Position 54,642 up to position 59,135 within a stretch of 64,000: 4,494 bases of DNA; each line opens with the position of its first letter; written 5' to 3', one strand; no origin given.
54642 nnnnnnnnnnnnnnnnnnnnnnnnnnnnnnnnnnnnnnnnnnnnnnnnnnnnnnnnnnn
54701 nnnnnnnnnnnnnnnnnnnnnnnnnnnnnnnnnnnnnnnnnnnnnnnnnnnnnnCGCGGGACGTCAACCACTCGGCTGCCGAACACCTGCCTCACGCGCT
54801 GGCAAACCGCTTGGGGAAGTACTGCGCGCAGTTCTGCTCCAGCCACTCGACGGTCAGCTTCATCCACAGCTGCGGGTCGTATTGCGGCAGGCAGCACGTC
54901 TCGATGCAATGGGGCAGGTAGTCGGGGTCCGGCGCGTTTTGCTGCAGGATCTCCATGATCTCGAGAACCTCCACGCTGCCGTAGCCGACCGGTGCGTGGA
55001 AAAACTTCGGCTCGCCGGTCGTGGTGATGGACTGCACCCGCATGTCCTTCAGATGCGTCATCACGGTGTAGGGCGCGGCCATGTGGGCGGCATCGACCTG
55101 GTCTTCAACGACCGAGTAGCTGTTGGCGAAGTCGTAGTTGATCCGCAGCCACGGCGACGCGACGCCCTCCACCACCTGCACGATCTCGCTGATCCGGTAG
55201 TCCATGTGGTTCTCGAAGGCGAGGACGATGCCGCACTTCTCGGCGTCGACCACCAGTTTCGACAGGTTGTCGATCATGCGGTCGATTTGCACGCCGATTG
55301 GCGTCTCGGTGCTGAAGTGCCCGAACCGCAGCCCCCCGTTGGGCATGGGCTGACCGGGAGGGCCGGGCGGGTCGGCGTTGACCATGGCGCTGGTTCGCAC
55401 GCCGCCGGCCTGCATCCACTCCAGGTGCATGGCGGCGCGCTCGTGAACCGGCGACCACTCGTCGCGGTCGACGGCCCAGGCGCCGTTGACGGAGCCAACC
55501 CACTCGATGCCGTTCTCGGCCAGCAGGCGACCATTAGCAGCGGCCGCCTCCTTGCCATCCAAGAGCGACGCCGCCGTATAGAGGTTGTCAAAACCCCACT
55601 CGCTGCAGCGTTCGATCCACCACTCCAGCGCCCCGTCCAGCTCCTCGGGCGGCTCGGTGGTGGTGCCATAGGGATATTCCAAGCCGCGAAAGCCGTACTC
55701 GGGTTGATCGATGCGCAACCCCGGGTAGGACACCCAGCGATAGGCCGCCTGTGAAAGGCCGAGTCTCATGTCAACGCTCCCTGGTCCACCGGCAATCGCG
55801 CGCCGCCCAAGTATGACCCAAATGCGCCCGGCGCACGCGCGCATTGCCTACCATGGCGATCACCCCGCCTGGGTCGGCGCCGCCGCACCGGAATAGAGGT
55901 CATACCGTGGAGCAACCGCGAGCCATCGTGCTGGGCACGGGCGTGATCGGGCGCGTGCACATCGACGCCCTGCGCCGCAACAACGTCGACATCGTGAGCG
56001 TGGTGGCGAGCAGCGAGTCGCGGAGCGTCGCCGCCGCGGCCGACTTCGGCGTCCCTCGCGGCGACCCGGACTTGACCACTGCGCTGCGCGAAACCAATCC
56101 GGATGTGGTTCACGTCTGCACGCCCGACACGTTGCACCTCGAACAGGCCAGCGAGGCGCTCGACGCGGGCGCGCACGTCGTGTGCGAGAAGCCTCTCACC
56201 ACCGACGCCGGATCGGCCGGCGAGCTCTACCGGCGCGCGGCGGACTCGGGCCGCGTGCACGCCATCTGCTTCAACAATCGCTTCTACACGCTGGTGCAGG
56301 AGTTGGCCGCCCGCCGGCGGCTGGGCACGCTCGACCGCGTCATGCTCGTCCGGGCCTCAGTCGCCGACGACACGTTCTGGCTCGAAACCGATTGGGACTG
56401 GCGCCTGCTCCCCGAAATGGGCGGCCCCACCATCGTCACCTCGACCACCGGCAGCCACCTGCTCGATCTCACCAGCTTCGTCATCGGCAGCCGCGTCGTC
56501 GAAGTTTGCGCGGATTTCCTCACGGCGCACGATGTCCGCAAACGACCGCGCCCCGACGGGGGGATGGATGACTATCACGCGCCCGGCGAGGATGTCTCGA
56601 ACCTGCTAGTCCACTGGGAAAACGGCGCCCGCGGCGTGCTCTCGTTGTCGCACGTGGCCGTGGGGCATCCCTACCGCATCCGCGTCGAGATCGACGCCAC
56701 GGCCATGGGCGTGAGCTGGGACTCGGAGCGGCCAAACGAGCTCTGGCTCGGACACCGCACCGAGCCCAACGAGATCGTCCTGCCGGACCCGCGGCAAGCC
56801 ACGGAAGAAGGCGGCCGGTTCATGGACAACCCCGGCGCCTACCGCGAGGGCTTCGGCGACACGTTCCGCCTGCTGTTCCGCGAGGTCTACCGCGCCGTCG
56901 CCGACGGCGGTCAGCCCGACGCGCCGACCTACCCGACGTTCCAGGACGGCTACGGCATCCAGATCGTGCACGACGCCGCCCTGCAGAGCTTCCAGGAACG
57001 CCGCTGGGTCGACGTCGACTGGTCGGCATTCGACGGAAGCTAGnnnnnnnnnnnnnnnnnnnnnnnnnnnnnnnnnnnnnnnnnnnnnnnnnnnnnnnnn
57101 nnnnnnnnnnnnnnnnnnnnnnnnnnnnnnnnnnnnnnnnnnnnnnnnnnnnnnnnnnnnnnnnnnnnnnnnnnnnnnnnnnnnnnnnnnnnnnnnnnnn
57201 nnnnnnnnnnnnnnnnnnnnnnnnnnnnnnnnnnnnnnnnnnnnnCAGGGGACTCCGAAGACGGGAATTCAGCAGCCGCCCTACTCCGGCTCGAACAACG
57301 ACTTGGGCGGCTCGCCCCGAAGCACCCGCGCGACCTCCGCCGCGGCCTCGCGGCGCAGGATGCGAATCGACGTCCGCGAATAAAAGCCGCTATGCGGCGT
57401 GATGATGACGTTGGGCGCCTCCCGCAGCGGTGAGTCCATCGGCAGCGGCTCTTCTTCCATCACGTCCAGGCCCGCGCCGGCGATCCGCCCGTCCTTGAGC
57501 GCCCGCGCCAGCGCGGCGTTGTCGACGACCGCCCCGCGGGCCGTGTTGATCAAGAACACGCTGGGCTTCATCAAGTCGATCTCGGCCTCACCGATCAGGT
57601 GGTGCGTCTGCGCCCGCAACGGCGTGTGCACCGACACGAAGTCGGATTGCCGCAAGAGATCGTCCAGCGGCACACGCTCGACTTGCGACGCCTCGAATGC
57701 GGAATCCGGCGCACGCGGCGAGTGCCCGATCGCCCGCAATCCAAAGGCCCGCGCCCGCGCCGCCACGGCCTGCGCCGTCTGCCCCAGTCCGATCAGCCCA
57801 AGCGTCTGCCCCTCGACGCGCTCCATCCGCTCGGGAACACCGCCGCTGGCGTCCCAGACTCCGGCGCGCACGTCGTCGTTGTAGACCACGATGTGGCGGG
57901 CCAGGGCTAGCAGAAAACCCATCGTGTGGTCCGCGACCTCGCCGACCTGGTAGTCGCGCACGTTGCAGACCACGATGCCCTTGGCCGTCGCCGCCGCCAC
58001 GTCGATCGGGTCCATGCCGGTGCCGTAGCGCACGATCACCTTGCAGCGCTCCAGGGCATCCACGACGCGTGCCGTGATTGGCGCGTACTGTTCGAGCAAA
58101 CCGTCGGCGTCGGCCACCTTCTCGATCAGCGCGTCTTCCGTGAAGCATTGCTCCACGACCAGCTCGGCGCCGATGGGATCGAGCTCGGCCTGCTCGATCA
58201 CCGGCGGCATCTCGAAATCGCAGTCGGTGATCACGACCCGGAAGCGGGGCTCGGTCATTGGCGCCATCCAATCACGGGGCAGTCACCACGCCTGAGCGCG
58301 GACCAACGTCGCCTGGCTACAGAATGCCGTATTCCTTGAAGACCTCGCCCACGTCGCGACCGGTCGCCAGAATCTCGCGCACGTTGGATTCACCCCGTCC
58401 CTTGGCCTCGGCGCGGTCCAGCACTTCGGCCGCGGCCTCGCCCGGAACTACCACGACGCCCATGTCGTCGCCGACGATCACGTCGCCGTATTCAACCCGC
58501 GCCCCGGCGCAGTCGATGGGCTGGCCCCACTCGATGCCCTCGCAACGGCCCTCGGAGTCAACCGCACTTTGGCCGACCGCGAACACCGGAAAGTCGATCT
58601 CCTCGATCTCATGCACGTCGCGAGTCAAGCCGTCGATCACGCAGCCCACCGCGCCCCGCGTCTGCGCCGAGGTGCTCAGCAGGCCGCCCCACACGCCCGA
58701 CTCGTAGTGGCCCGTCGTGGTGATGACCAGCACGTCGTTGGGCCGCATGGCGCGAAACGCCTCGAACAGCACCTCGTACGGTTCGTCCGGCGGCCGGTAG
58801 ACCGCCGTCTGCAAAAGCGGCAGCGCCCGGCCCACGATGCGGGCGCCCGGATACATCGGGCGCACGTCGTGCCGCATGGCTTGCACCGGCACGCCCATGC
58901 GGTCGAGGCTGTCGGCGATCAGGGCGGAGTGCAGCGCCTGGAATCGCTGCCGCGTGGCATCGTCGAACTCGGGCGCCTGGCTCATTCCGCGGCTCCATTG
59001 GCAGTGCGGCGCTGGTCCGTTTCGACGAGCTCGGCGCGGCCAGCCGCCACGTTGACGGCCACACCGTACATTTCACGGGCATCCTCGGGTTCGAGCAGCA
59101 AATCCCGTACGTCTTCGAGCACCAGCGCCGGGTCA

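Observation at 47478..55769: Six-gene minus-strand operon coupling hydantoinase A/B to orphan OppD/OppF-type ATPases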

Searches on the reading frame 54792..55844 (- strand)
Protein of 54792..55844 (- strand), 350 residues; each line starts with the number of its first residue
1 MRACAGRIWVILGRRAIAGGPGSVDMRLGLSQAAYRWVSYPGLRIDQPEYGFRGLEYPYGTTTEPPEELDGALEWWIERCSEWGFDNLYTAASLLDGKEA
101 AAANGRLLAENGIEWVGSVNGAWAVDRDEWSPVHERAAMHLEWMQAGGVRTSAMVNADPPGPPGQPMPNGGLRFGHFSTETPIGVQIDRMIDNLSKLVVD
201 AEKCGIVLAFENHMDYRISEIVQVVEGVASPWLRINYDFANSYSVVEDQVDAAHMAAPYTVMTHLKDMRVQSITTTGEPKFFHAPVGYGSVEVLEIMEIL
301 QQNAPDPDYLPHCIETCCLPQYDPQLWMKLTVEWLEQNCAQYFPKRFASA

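Call 5: search_protein_families(library=pfam, proteins=[window:54792-55844:-], max_evalue=0.001)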
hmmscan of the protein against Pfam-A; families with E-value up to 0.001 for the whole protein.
window:54792-55844:- (350 aa): 1 family
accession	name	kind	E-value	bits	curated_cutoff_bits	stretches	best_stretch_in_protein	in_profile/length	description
PF01261.30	AP_endonuc_2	-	7.1e-17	62.4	31.1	1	80-303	4-219/249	Xylose isomerase-like TIM barrel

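Call 47: search_protein_families(library=ncbifam, proteins=[window:54792-55769:-], max_evalue=0.00001)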
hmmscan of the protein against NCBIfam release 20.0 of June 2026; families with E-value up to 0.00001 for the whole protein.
window:54792-55769:- (325 aa): 2 families
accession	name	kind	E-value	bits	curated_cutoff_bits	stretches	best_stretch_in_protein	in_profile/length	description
NF009689.0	PRK13210.1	subfamily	3.4e-08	33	200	1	163-281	130-249/286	L-ribulose-5-phosphate 3-epimerase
NF009688.0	PRK13209.1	subfamily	3.3e-07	29.6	317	1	164-281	135-247/286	L-ribulose-5-phosphate 3-epimerase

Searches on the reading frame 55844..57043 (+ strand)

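Call 5: search_protein_families(library=pfam, proteins=[window:55844-57043:+], max_evalue=0.001)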
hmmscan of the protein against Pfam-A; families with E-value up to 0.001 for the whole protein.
window:55844-57043:+ (399 aa): 4 families
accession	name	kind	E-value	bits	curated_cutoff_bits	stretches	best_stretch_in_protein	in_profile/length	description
PF01408.29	GFO_IDH_MocA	-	1.5e-21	77.7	24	1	27-138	3-115/120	Oxidoreductase family, NAD-binding Rossmann fold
PF22725.1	GFO_IDH_MocA_C3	-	5.7e-13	49.4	27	1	153-283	3-116/124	GFO/IDH/MocA C-terminal domain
PF02894.22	GFO_IDH_MocA_C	-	4.6e-10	40.1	22.9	1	183-391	29-218/218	Oxidoreductase family, C-terminal alpha/beta domain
PF03447.22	NAD_binding_3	-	8.4e-05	23.7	24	1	31-137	1-111/116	Homoserine dehydrogenase, NAD binding domain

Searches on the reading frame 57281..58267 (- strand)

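Call 5: search_protein_families(library=pfam, proteins=[window:57281-58267:-], max_evalue=0.001)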
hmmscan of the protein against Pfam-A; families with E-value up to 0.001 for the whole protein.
window:57281-58267:- (328 aa): 2 families
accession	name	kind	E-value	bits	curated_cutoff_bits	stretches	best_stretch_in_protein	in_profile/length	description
PF02826.25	2-Hacid_dh_C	-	2.3e-60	203.4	25.1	1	116-294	1-178/178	D-isomer specific 2-hydroxyacid dehydrogenase, NAD binding domain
PF00389.36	2-Hacid_dh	-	3e-25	88.9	24.6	1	24-323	7-131/134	D-isomer specific 2-hydroxyacid dehydrogenase, catalytic domain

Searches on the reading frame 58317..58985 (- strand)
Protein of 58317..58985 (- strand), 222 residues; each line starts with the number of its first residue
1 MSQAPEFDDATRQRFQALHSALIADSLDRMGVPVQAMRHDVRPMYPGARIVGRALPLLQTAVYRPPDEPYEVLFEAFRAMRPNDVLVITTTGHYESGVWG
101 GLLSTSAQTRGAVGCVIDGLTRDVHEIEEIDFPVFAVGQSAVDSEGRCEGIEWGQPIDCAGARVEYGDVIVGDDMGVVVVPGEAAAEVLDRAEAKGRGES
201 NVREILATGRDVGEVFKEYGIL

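Call 5: search_protein_families(library=pfam, proteins=[window:58317-58985:-], max_evalue=0.001)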
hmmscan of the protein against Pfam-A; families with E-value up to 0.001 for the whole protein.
window:58317-58985:- (222 aa): 1 family
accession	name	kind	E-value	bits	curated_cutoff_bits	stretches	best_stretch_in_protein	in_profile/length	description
PF03737.21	RraA-like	-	2.3e-33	116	24.5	1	21-179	2-152/152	Aldolase/RraA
